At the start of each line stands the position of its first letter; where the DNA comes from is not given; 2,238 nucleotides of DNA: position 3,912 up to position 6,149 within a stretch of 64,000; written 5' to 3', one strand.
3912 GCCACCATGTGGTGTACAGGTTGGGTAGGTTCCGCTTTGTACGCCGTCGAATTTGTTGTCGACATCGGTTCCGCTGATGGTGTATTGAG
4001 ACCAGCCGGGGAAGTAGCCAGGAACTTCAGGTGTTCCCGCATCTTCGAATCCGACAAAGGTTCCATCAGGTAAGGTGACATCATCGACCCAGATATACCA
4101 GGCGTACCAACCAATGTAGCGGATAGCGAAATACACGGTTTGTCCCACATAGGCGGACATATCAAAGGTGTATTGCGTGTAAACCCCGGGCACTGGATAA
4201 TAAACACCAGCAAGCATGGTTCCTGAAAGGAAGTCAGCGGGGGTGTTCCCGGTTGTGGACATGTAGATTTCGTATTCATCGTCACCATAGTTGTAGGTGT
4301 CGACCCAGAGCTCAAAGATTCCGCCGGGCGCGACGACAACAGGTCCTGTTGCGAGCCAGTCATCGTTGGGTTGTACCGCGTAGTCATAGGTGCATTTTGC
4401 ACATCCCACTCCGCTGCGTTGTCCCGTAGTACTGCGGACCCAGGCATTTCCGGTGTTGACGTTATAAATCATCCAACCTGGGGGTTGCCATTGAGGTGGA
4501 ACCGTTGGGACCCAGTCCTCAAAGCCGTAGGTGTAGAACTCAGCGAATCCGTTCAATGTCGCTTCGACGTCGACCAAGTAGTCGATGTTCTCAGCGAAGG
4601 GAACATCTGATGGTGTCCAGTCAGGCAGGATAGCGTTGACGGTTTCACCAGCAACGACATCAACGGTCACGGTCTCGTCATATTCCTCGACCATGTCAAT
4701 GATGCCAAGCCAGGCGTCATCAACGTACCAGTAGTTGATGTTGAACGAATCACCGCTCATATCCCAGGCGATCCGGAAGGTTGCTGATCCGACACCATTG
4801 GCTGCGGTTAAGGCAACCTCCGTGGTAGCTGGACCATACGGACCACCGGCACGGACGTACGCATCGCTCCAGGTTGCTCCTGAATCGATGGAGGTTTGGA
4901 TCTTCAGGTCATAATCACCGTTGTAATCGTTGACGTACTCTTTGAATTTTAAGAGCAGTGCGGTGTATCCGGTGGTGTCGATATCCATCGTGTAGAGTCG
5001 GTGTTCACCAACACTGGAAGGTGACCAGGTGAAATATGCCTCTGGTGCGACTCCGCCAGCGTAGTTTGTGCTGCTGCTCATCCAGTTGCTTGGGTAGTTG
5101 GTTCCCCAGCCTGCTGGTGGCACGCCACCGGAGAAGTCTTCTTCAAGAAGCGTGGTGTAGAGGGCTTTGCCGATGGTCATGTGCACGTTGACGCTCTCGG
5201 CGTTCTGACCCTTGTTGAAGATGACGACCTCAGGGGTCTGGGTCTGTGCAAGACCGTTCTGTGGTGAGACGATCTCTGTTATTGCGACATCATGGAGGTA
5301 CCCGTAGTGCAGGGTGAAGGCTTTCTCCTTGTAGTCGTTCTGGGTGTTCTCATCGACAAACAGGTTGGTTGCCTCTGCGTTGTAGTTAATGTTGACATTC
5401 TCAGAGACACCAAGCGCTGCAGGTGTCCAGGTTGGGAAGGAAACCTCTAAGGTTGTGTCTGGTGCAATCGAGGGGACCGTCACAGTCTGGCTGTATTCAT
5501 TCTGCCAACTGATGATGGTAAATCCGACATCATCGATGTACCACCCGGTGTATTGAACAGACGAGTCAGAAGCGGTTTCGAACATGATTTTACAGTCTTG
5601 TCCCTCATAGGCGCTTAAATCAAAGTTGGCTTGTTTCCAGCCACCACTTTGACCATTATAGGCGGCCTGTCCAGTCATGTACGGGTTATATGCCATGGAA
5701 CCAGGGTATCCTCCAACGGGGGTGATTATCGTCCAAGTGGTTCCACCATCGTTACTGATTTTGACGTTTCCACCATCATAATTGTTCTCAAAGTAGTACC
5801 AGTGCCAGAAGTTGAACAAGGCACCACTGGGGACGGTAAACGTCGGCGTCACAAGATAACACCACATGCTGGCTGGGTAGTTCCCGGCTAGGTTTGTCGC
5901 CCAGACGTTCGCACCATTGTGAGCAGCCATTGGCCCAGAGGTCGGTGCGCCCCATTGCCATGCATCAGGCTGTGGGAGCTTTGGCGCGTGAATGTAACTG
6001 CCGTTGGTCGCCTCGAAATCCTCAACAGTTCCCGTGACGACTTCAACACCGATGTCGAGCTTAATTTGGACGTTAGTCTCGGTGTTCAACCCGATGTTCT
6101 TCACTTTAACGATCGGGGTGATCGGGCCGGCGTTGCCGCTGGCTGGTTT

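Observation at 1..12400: Compositionally distinct block of four tandem secreted hydrolase/adhesin genes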

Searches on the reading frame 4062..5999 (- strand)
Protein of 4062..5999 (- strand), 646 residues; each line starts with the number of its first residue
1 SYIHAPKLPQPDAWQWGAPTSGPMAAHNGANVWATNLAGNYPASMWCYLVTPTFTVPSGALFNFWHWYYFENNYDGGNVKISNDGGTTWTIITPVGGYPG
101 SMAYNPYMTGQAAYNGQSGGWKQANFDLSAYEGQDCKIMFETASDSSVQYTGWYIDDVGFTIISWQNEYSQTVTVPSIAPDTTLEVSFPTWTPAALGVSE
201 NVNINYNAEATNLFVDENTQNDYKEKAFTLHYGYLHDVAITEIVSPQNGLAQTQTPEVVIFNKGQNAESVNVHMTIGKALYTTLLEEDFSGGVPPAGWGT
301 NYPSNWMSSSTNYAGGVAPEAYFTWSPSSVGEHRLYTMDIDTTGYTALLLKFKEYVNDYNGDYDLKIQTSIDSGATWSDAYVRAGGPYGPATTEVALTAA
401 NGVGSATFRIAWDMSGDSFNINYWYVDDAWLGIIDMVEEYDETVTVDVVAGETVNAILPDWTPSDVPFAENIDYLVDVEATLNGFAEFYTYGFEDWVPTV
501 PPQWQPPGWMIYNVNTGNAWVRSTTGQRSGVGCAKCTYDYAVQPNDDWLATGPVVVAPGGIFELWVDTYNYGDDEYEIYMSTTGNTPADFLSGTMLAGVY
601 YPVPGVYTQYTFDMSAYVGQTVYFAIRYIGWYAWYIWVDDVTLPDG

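Call 66: predict_structure(alignment_id=A3)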
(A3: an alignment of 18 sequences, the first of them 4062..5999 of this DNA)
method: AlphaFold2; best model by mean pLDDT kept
length: 646 residues; sequences in the alignment: 18
mean_pLDDT: 79.9   pTM: 0.36
mean pLDDT of the five models: 79.9, 78.4, 77.7, 73.2, 66.2
residues with pLDDT >= 90: 195; 70-90: 304; 50-70: 115; < 50: 32
segments of 3 or more residues with pLDDT < 50: 197-202, 466-469, 486-503
pLDDT, mean of each block of 10 residues (from residue 1): 75 77 69 73 79 82 88 87 90 87 82 88 84 89 76 85 59 70 68 54 56 56 55 63 79 87 78 86 89 91 92 88 89 94 88 88 91 93 82 88 92 91 92 84 88 89 62 79 56 28 58 73 79 77 77 85 88 85 92 92 84 91 91 81 83
secondary structure, 60 per line:
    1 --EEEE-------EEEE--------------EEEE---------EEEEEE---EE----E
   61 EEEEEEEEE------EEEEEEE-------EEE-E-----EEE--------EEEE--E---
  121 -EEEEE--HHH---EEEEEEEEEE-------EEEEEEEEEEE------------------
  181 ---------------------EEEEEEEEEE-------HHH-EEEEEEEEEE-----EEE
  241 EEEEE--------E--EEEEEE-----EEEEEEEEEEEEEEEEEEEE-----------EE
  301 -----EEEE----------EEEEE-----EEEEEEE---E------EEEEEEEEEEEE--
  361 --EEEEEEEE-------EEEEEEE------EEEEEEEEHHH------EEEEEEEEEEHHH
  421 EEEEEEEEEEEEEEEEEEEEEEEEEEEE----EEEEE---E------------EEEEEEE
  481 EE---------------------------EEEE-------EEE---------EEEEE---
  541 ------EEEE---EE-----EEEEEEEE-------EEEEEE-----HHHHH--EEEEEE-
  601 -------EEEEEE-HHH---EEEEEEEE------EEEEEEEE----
elements in order: E3-6 E14-17 E32-35 E45-50 E60-69 E76-82 E90-92 E100-102 E111-114 E122-126 E135-144 E152-162 E202-211 E223-232 E238-245 E257-262 E268-287 E306-309 E320-324 E330-336 E347-358 E363-370 E378-384 E391-398 E408-417 E421-448 E453-457 E474-482 E510-513 E521-523 E533-537 E547-550 E561-568 E576-581 H587-591 E594-599 E608-613 E621-628 E635-642

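Call 68: fold_search(model_id=the predicted structure, library=pdb)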
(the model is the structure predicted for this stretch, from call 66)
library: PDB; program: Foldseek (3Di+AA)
matches with E <= 10: 1396; with E <= 0.001: 97
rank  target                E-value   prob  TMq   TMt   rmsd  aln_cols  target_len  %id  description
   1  5b4x_A                3.5e-15  1.00  0.19  0.18  32.8       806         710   11  Crystal structure of the ApoER2 ectodomain in complex with the Reelin R56 fragment (released 2017-04-26)
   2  5b4x_C                2.1e-14  1.00  0.19  0.18  32.8       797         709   12  Crystal structure of the ApoER2 ectodomain in complex with the Reelin R56 fragment (released 2017-04-26)
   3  6a48                  2.5e-13  1.00  0.20  0.20  34.0       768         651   10  Crystal structure of reelin N-terminal region (released 2019-06-19)
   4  2e26_A                1.1e-12  1.00  0.19  0.18  32.1       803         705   11  Crystal structure of two repeat fragment of reelin (released 2007-05-22)
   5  3a7q_A                2.1e-12  1.00  0.18  0.17  32.2       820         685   11  Structural basis for specific recognition of reelin by its receptors (released 2010-03-23)
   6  7lyu_B                8.0e-09  1.00  0.19  0.31  16.7       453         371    8  Reelin repeat 8 (released 2022-06-15)
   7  5x7o_A                2.1e-08  1.00  0.19  0.10  24.8       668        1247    9  Crystal structure of Paenibacillus sp. 598K alpha-1,6-glucosyltransferase (released 2017-07-26)
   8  8w7n                  4.2e-08  1.00  0.16  0.11  34.7       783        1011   10  Crystal structure of the in-cell Cry1Aa purified from Bacillus thuringiensis (released 2024-03-06)
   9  7lyu_A                9.5e-08  1.00  0.17  0.28  16.3       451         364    9  Reelin repeat 8 (released 2022-06-15)
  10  2ddu                  7.3e-07  1.00  0.18  0.38  23.7       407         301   10  Crystal structure of the third repeat domain of reelin (released 2006-09-26)
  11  9qxq                  1.6e-06  1.00  0.16  0.10  33.5       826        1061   10  native structure of full-length pesticidal protein Cry1Ca18 at pH9, from crystals formed in vivo (released 2026-02-11)
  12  4xup_B                2.0e-06  1.00  0.19  0.36  23.6       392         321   10  Structure of the N-terminal CBM22-1-CBM22-2 tandem domain from Paenibacillus barcinonensis Xyn10C (released 2015-06-03)
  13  5a58_A                3.3e-06  1.00  0.17  0.10  26.3       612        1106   10  The structure of GH101 D764N mutant from Streptococcus pneumoniae TIGR4 in complex with serinyl T-antigen (released 2015-09-02)
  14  5a59_A                3.3e-06  1.00  0.17  0.10  25.6       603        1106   10  The structure of GH101 E796Q mutant from Streptococcus pneumoniae TIGR4 in complex with T-antigen (released 2015-09-02)
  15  8h3u_A                3.7e-06  1.00  0.15  0.17  32.4       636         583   10  Inhibitor-bound EP, polyA model (released 2022-11-23)
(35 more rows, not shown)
